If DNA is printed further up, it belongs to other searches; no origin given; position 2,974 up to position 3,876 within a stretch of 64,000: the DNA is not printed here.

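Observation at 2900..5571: RHS polymorphic toxin with an unusual hydrophobic-tailed C-terminal domain and an IS element sitting where the immunity gene should be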

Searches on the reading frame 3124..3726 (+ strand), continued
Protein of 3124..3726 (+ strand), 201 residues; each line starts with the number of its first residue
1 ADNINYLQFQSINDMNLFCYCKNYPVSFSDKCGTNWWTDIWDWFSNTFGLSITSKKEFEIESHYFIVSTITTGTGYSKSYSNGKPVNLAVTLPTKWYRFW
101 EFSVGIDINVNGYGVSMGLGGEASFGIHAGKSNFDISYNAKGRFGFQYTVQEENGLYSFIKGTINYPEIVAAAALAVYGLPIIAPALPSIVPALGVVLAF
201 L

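Call 48: search_protein_families(library=pfam, proteins=[P0123, P0125, P0124, P0088, P0107, window:3223-3726:+, L004:5949-6422:+, L003:1014-1478:+, L007:10902-11492:+, L008:12597-13172:+], max_evalue=10)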
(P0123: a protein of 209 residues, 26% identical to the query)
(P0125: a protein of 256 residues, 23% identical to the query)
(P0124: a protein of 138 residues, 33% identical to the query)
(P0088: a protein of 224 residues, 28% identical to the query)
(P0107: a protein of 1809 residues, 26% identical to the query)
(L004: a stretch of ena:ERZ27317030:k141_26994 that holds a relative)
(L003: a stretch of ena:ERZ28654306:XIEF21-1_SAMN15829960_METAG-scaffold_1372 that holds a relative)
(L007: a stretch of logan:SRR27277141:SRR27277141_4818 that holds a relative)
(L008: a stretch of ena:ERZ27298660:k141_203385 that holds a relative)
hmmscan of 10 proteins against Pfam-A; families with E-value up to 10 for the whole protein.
P0123 (209 aa): 0 families

P0125 (256 aa): 1 family
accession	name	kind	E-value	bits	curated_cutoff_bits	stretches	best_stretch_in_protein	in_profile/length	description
PF15530.11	Ntox25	-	0.11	12.8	25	1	175-217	106-147/168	Bacterial toxin 25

P0124 (138 aa): 0 families

P0088 (224 aa): 1 family
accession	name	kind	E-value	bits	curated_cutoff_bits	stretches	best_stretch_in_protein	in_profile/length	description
PF20589.3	DUF6790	-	0.058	13.7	27.1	1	127-171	42-84/158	Family of unknown function (DUF6790)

P0107 (1809 aa): 2 families
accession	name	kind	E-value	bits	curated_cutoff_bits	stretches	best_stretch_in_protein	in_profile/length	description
PF05593.20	RHS_repeat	-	2.1e-12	47.6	22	2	553-589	1-36/38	RHS Repeat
PF13385.13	Laminin_G_3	-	0.00099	19.7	27.6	1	1137-1205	18-91/151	Concanavalin A-like lectin/glucanases superfamily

window:3223-3726:+ (168 aa): 2 families
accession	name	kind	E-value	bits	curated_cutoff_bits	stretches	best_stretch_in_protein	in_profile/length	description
PF10887.13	DUF2686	-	0.097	12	25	1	17-92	138-213/285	Protein of unknown function (DUF2686)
PF17228.7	SGP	-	0.29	12.4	26.7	1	75-155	6-84/93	Sulphur globule protein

L004:5949-6422:+ (158 aa): 5 families
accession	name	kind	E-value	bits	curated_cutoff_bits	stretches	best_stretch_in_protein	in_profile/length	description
PF13239.11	2TM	-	0.00044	20.7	24.8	1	24-87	12-73/79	2TM domain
PF12420.13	DUF3671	-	0.013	15.5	34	1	6-84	147-221/223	Fam-L, Fam-M like protein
PF00487.30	FA_desaturase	-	0.085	13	29.7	1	21-78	132-187/253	Fatty acid desaturase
PF00335.26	Tetraspanin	-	0.11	12.6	32.1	1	16-93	41-118/225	Tetraspanin family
PF11241.13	DUF3043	-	0.16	12.4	25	1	6-96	60-151/171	Protein of unknown function (DUF3043)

L003:1014-1478:+ (155 aa): 4 families
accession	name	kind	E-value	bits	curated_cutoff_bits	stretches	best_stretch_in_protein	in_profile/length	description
PF01475.25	FUR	-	0.016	15.8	23.1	1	87-125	63-101/121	Ferric uptake regulator family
PF25244.1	PML_C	-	0.05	14.2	27.1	1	73-111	25-63/75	PML, C-terminal domain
PF25346.1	PH_MRCK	-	0.1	13.2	27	1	87-133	50-96/128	MRCK kinase PH domain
PF02736.25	Myosin_N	-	0.2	11.9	27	1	96-122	20-45/45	Myosin N-terminal SH3-like domain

L007:10902-11492:+ (197 aa): 0 families

L008:12597-13172:+ (192 aa): 4 families
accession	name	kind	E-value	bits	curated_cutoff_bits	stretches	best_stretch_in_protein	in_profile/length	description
PF12895.13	ANAPC3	-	0.00034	21.3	27.2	1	99-166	13-79/82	Anaphase-promoting complex, cyclosome, subunit 3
PF12698.13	ABC2_membrane_3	-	0.022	14.3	31.6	1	5-170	1-139/347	ABC-2 family transporter protein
PF13431.12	TPR_17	-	0.031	15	24.4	1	112-129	17-34/34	Tetratricopeptide repeat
PF07719.23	TPR_2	-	0.18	12.4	27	0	112-129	5-22/34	Tetratricopeptide repeat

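Call 50: fold_search(model_id=the predicted structure, library=pdb)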
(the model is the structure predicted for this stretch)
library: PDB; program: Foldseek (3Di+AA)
matches with E <= 10: 1284; with E <= 0.001: 0
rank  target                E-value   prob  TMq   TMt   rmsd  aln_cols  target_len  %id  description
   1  1i05                  2.5e-02  0.35  0.16  0.17  13.0       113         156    8  CRYSTAL STRUCTURE OF MOUSE MAJOR URINARY PROTEIN (MUP-I) COMPLEXED WITH HYDROXY-METHYL-HEPTANONE (released 2001-02-14)
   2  2q03_A                3.3e-02  0.44  0.21  0.25  16.0       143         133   11  Crystal structure of uncharacterized protein (YP_563039.1) from Shewanella denitrificans OS217 at 1.80 A resolution (released 2007-05-29)
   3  1i06                  4.1e-02  0.30  0.14  0.15  13.1       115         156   10  CRYSTAL STRUCTURE OF MOUSE MAJOR URINARY PROTEIN (MUP-I) COMPLEXED WITH SEC-BUTYL-THIAZOLINE (released 2001-02-14)
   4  1yp6                  4.1e-02  0.30  0.17  0.18  14.8       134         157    8  Van der Waals Interactions Dominate Hydrophobic Association in a Protein Binding Site Occluded From Solvent Water (released 2005-08-30)
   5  5nqp_B                4.1e-02  0.28  0.18  0.13  12.8       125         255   11  Structure of a fHbp(V1.4):PorA(P1.16) chimera. Fusion at fHbp position 151. (released 2018-02-28)
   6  7nru                  4.3e-02  0.21  0.17  0.14  12.4       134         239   13  Structure of a natural chimera of meningococcal factor H binding protein belonging to NL096 strain (released 2022-06-08)
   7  1i04                  4.6e-02  0.30  0.15  0.16  15.2       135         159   10  CRYSTAL STRUCTURE OF MOUSE MAJOR URINARY PROTEIN-I FROM MOUSE LIVER (released 2001-02-14)
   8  5jql_E                4.9e-02  0.60  0.22  0.22  17.1       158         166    9  Crystal Structure of Phosphatidic acid Transporter Ups1/Mdm35 Void of Bound Phospholipid from Saccharomyces Cerevisiae (released 2017-07-12)
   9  6xrf_A                4.9e-02  0.28  0.18  0.21  16.1       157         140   10  EagT6 Tse6 NT complex (released 2020-12-30)
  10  4tq2                  6.8e-02  0.44  0.24  0.23  15.3       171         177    6  Structure of S-type Phycobiliprotein Lyase CPES from Guillardia theta (released 2014-08-13)
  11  7z6h_B                6.8e-02  0.38  0.21  0.14  18.4       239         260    5  Structure of DNA-bound human RAD17-RFC clamp loader and 9-1-1 checkpoint clamp (released 2022-05-04)
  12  5x7y_C                6.8e-02  0.30  0.16  0.17  12.5       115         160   12  Crystal Structure of the Dog Lipocalin Allergen Can f 6 (released 2018-04-04)
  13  4ayn_A                6.8e-02  0.16  0.18  0.21  13.8       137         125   11  Structure of the C-terminal barrel of Neisseria meningitidis FHbp Variant 2 (released 2012-11-07)
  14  9xps_1                6.8e-02  0.08  0.12  0.09  20.8       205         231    9  The neck structure of the Phage Phikz (released 2026-02-11)
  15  1jv4                  7.2e-02  0.23  0.16  0.17  13.0       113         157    8  Crystal structure of recombinant major mouse urinary protein (rmup) at 1.75 A resolution (released 2001-12-05)
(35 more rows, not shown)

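Call 51: find_encoding_contigs(protein=P0002, flank=6000, max_places=3)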
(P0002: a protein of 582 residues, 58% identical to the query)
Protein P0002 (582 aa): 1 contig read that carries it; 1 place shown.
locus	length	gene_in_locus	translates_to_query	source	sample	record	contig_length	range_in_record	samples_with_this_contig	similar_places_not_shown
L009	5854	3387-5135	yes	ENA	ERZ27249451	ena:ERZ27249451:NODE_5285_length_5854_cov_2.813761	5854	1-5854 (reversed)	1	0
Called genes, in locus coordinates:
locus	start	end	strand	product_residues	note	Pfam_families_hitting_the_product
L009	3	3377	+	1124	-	?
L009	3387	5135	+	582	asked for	-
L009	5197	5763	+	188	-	-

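Call 52: find_encoding_contigs(protein=P0003, flank=6000, max_places=3)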
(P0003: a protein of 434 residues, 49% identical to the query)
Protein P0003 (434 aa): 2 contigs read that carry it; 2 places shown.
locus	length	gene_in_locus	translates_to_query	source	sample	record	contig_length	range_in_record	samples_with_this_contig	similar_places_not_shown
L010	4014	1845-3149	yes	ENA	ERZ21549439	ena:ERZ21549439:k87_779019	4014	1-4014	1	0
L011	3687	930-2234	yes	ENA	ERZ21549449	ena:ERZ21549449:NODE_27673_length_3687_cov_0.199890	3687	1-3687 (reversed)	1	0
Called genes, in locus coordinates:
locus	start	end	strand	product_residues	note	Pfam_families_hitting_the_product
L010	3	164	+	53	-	?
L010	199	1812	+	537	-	-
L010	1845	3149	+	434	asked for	-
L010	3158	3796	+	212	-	-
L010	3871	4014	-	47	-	?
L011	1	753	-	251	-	?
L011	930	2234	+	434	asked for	-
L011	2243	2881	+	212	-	-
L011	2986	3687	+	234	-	?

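Call 53: find_encoding_contigs(protein=P0004, flank=6000, max_places=3)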
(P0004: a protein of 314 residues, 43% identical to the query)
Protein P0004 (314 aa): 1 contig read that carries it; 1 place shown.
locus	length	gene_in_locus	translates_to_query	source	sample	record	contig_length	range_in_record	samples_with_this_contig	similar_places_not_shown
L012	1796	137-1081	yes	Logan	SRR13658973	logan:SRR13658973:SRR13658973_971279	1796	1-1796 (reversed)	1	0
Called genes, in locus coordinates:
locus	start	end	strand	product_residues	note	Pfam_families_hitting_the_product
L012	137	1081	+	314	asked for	-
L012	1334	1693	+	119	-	-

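Call 57: find_related_loci(query=A3, collection=genome_contigs, flank=10000)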
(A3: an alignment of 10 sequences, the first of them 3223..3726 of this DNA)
Query A3 (168 aa) in genome_contigs; peptide patterns used: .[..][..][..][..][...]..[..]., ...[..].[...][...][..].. (x = any residue, [..] = any of these).
68 stretches matched a pattern; 3 encode a relative of the query (tblastn E <= 1e-3); 3 distinct loci.
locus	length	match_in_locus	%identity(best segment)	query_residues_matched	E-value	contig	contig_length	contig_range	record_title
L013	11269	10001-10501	56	1-154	3e-60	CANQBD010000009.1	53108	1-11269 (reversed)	MAG: uncultured Anaeroplasmataceae bacterium isolate Lapin-005__bin41 genome assembly, contig: Lapin-005__NODE_751_lengt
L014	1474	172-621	39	2-151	4e-36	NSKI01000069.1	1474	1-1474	Inordinaticella fortuita strain 4B NODE_82_length_1474_cov_215.641, whole genome shotgun sequence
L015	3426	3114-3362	41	6-88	5e-19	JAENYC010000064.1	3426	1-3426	MAG: Haloplasma contractile isolate B5_bin.1 B5_bin1_NODE_2609_length_3426_cov_11.738357, whole genome shotgun sequence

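Call 70: find_encoding_contigs(protein=P0032, flank=8000, max_places=2)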
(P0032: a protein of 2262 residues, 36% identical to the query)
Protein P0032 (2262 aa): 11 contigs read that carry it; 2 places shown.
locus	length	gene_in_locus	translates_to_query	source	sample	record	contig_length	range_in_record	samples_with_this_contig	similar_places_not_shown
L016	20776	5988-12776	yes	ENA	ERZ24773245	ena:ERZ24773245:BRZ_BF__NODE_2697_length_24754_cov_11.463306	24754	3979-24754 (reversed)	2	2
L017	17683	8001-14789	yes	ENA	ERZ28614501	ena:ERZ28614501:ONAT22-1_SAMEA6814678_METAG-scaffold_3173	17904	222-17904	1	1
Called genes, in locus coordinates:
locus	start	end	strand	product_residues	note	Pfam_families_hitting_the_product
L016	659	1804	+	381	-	-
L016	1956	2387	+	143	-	-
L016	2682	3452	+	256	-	-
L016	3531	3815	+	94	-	-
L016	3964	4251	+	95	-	PF16079:Phage_holin_5_2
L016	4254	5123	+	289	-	PF01909:NTP_transf_2, PF18765:Polbeta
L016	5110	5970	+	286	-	PF22600:MTPAP-like_central (weak), PF01909:NTP_transf_2, PF18765:Polbeta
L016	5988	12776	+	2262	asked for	PF05593:RHS_repeat (faint), PF25023:TEN_YD-shell, PF13385:Laminin_G_3, PF25023:TEN_YD-shell (weak)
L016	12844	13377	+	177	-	-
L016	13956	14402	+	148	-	-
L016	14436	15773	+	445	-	PF13306:LRR_5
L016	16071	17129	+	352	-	-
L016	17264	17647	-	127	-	PF07508:Recombinase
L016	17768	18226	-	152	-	PF00239:Resolvase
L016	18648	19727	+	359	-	PF01381:HTH_3, PF12844:HTH_19, PF13443:HTH_26 (weak), PF13560:HTH_31 (weak), PF00515:TPR_1 (faint), PF13174:TPR_6 (faint), PF13181:TPR_8 (faint)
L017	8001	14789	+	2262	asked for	PF05593:RHS_repeat (faint), PF25023:TEN_YD-shell, PF13385:Laminin_G_3, PF25023:TEN_YD-shell (weak)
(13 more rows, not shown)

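Call 71: find_encoding_contigs(protein=P0040, flank=8000, max_places=2)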
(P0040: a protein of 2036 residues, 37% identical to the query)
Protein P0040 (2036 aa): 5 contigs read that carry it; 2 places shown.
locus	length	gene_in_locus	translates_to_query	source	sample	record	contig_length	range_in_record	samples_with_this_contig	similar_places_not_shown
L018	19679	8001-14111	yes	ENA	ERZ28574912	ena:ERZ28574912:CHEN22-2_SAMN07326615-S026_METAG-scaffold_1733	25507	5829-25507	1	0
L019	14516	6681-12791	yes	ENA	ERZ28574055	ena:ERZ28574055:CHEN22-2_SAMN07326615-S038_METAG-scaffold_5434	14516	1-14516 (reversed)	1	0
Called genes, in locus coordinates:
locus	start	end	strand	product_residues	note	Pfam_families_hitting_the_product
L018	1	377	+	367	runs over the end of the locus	PF00005:ABC_tran, PF13304:AAA_21 (faint)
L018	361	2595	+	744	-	PF01061:ABC2_membrane (weak), PF12679:ABC2_membrane_2 (weak), PF13346:ABC2_membrane_5 (weak), PF12698:ABC2_membrane_3, PF23357:DUF7088, PF09822:ABC_transp_aux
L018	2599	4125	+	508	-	PF14238:DUF4340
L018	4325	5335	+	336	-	-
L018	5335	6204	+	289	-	PF04536:TPM_phosphatase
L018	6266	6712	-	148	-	PF00583:Acetyltransf_1, PF13420:Acetyltransf_4 (weak), PF13673:Acetyltransf_10, PF13508:Acetyltransf_7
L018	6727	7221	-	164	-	-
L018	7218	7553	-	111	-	PF13560:HTH_31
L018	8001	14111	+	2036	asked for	PF24517:CBM96, PF05593:RHS_repeat, PF25023:TEN_YD-shell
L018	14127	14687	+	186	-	-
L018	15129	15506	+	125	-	-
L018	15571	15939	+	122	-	-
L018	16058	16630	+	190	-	-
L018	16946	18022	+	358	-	PF25023:TEN_YD-shell (faint), PF05593:RHS_repeat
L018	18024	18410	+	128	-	-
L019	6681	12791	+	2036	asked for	PF24517:CBM96, PF05593:RHS_repeat, PF25023:TEN_YD-shell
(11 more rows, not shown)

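Call 72: find_encoding_contigs(protein=P0038, flank=8000, max_places=2)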
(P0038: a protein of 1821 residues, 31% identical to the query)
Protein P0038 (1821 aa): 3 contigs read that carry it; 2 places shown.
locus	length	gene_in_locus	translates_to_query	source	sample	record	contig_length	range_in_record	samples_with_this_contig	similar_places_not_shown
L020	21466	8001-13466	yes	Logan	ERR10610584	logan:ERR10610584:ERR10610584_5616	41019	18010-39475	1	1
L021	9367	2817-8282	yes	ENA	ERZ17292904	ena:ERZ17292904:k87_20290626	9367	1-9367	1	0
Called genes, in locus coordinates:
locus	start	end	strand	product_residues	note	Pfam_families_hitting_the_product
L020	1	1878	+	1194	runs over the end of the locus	PF20693:YobI-ATPase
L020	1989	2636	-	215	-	-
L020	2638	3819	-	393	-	-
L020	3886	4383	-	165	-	PF08281:Sigma70_r4_2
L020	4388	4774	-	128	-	PF13443:HTH_26 (weak)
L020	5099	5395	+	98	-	-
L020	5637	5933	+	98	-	-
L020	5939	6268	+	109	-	PF16079:Phage_holin_5_2 (weak)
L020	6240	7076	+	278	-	PF18765:Polbeta, PF01909:NTP_transf_2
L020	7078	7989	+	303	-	PF22600:MTPAP-like_central (faint), PF01909:NTP_transf_2 (weak), PF18765:Polbeta (weak)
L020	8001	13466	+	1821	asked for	PF05593:RHS_repeat (faint), PF25023:TEN_YD-shell, PF13385:Laminin_G_3 (weak), PF25023:TEN_YD-shell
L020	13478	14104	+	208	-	-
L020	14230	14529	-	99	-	-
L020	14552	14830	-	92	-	-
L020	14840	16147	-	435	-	PF14284:PcfJ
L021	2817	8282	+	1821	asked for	PF05593:RHS_repeat (faint), PF25023:TEN_YD-shell, PF13385:Laminin_G_3 (weak), PF25023:TEN_YD-shell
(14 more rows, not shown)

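Call 79: find_homologous_proteins(query=L001:4895-6394:+, max_evalue=0.00001)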
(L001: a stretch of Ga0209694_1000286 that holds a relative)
Query L001:4895-6394:+ (500 aa): 2 proteins with E <= 0.00001 among 7784 candidates.
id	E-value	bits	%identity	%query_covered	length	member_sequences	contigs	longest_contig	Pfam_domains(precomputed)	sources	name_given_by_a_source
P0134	1.6e-192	659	61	100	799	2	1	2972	PF05593.20,PF25023.2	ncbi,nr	ncbi:MAG: hypothetical protein K2I36_00050, partial [Ureaplasma sp.]|nr:hypothetical protein [Ureapl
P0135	1.2e-80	290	45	68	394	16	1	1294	-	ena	-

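Call 89: find_related_loci(query=A3, collection=viral_contigs, flank=10000)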
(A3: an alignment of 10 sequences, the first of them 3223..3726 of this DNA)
Query A3 (168 aa) in viral_contigs; peptide patterns used: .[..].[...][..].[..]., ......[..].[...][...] (x = any residue, [..] = any of these).
74 stretches matched a pattern, but none encodes a relative of the query by tblastn (E <= 1e-3).

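Call 91: find_encoding_contigs(protein=P0107, flank=8000, max_places=2)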
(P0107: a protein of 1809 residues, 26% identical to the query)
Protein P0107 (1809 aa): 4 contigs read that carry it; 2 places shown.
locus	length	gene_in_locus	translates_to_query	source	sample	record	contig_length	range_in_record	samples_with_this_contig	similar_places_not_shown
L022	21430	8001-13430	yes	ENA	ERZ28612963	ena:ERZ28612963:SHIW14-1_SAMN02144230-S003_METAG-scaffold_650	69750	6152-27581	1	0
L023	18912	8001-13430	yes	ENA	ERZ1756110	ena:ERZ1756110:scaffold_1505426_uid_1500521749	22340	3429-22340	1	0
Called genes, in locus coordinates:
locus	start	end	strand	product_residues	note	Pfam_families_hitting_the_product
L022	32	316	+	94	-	-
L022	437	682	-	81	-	-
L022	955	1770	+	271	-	-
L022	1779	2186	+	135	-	-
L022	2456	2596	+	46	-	-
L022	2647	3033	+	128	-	-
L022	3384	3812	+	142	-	-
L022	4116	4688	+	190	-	-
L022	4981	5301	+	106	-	-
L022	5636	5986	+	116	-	-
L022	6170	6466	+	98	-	PF16079:Phage_holin_5_2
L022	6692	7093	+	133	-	PF01909:NTP_transf_2 (weak), PF18765:Polbeta (weak)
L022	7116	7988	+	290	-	PF01909:NTP_transf_2, PF18765:Polbeta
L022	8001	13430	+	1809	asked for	PF25023:TEN_YD-shell (faint), PF05593:RHS_repeat (weak)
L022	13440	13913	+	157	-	-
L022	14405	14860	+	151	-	PF02367:TsaE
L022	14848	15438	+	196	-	PF00814:TsaD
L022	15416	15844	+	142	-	PF13302:Acetyltransf_3, PF13420:Acetyltransf_4, PF13673:Acetyltransf_10, PF00583:Acetyltransf_1, PF13508:Acetyltransf_7, PF08445:FR47 (weak)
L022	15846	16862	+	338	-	PF00814:TsaD, PF22521:HypF_C_2 (weak)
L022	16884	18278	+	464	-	-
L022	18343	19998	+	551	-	PF00749:tRNA-synt_1c, PF03950:tRNA-synt_1c_C, PF20974:tRNA-synt_1c_C2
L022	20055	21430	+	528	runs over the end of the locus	PF00005:ABC_tran, PF02463:SMC_N (faint), PF13304:AAA_21 (faint), PF12848:ABC_tran_Xtn, PF00005:ABC_tran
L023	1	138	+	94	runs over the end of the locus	-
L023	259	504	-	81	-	-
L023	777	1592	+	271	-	-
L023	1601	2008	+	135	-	-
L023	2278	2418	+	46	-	-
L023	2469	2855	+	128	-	-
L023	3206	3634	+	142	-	-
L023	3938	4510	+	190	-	-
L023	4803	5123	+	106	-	-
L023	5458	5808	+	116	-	-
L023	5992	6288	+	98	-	PF16079:Phage_holin_5_2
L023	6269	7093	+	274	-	PF01909:NTP_transf_2 (weak), PF18765:Polbeta (weak)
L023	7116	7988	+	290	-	PF01909:NTP_transf_2, PF18765:Polbeta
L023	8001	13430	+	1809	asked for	PF25023:TEN_YD-shell (faint), PF05593:RHS_repeat (weak)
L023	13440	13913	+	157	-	-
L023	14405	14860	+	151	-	PF02367:TsaE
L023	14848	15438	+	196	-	PF00814:TsaD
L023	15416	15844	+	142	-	PF13302:Acetyltransf_3, PF13420:Acetyltransf_4, PF13673:Acetyltransf_10, PF00583:Acetyltransf_1, PF13508:Acetyltransf_7, PF08445:FR47 (weak)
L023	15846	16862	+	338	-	PF00814:TsaD, PF22521:HypF_C_2 (weak)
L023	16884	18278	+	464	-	-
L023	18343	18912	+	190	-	?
